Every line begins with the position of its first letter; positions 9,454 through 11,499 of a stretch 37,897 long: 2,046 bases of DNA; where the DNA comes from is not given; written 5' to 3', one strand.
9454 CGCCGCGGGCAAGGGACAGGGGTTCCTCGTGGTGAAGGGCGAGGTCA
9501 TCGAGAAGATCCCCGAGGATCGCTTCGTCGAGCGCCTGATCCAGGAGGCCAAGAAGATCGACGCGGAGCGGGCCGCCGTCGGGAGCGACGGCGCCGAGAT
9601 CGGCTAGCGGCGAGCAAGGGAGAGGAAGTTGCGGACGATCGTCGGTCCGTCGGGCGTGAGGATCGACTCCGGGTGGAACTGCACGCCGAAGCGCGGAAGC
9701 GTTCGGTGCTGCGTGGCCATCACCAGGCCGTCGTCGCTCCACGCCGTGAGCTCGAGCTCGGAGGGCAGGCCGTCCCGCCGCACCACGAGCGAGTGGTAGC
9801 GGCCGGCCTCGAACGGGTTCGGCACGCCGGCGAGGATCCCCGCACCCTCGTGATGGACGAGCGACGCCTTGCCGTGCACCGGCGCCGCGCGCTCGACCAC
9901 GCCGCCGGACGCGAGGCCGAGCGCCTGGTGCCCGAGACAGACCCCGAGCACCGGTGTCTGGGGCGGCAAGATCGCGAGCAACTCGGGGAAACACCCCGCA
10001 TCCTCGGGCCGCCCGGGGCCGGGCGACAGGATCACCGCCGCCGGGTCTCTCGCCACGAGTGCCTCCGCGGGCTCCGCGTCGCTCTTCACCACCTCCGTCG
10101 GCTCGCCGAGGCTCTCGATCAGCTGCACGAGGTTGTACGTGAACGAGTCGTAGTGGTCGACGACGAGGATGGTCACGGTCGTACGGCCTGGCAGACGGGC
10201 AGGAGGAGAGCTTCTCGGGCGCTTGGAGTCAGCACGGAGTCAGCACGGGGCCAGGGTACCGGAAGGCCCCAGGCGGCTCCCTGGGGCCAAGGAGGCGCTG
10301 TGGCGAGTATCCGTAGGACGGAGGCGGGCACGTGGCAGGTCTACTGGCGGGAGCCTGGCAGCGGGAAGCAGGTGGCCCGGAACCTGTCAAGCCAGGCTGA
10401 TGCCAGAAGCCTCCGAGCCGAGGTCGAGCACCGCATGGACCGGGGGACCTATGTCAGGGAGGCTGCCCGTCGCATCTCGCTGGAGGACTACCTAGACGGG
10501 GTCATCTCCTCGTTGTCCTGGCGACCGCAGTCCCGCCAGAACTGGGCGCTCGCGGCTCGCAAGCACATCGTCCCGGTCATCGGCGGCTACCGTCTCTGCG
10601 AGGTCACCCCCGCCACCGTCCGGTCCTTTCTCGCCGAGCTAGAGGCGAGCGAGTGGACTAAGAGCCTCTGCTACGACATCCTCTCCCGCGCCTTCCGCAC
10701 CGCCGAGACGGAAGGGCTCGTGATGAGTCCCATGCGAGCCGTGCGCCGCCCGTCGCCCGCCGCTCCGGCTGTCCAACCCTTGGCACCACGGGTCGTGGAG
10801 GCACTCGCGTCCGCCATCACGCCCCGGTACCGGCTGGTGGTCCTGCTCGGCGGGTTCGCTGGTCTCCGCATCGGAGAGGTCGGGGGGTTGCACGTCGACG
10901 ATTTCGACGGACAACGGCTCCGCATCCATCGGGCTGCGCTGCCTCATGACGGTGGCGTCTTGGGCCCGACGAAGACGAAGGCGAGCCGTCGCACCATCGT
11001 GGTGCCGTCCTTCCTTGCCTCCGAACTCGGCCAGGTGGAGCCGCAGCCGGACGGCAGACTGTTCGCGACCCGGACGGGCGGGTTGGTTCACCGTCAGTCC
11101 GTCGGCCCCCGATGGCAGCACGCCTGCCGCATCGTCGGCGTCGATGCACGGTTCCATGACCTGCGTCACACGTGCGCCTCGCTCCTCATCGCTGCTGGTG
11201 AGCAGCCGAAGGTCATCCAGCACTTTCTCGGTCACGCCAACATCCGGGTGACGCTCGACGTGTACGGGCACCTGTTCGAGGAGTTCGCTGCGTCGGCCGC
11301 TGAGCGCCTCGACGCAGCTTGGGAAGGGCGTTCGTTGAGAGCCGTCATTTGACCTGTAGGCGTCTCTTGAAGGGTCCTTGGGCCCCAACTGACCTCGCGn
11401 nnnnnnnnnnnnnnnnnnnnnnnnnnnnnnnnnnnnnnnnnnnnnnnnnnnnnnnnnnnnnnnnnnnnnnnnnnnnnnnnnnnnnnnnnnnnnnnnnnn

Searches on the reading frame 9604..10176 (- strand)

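Call 67: search_protein_families(library=pfam, proteins=[window:9604-10176:-], max_evalue=0.01)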
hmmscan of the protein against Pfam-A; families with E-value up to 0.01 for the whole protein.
window:9604-10176:- (190 aa): 2 families
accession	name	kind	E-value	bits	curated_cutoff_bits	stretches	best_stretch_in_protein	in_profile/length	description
PF00117.34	GATase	-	2.5e-50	171.2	22.8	1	4-185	1-187/190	Glutamine amidotransferase class-I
PF07722.19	Peptidase_C26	-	1.9e-10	41.3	20.5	1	70-170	102-219/219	Peptidase C26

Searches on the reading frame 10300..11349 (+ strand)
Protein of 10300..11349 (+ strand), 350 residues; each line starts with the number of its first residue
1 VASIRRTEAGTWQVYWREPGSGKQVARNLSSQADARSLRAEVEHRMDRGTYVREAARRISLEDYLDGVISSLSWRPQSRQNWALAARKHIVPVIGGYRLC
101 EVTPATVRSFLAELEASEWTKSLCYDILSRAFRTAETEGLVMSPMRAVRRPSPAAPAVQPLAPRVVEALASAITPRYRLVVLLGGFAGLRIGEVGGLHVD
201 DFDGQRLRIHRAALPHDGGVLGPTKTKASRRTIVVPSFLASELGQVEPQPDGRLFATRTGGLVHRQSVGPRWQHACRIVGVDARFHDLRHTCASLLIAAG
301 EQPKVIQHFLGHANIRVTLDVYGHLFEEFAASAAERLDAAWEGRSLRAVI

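Call 67: search_protein_families(library=pfam, proteins=[window:10300-11349:+], max_evalue=0.01)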
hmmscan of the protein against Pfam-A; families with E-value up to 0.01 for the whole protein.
window:10300-11349:+ (350 aa): 2 families
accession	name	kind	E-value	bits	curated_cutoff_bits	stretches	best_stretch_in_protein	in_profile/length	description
PF00589.27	Phage_integrase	-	6.7e-17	62.2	27.1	1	165-326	7-169/172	Phage integrase family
PF14659.12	Phage_int_SAM_3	-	0.00033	21.2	22.6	1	73-114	16-57/58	Phage integrase, N-terminal SAM-like domain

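Call 71: search_protein_families(library=phrogs, proteins=[window:10300-11349:+], max_evalue=0.001)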
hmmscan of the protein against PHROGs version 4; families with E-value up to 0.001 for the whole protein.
window:10300-11349:+ (350 aa): 5 families
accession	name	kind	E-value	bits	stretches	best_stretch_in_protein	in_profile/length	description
phrog_1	-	integration and excision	2e-57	196.8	1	6-342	118-452/611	integrase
phrog_216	-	integration and excision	2.9e-29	103.1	1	131-342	25-241/301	integrase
phrog_7685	-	integration and excision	4.5e-12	47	1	206-338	102-236/240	integrase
phrog_35951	-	unknown function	0.00076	20.9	0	272-339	9-76/97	-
phrog_25190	-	integration and excision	0.00094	20.5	0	276-330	39-94/109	integrase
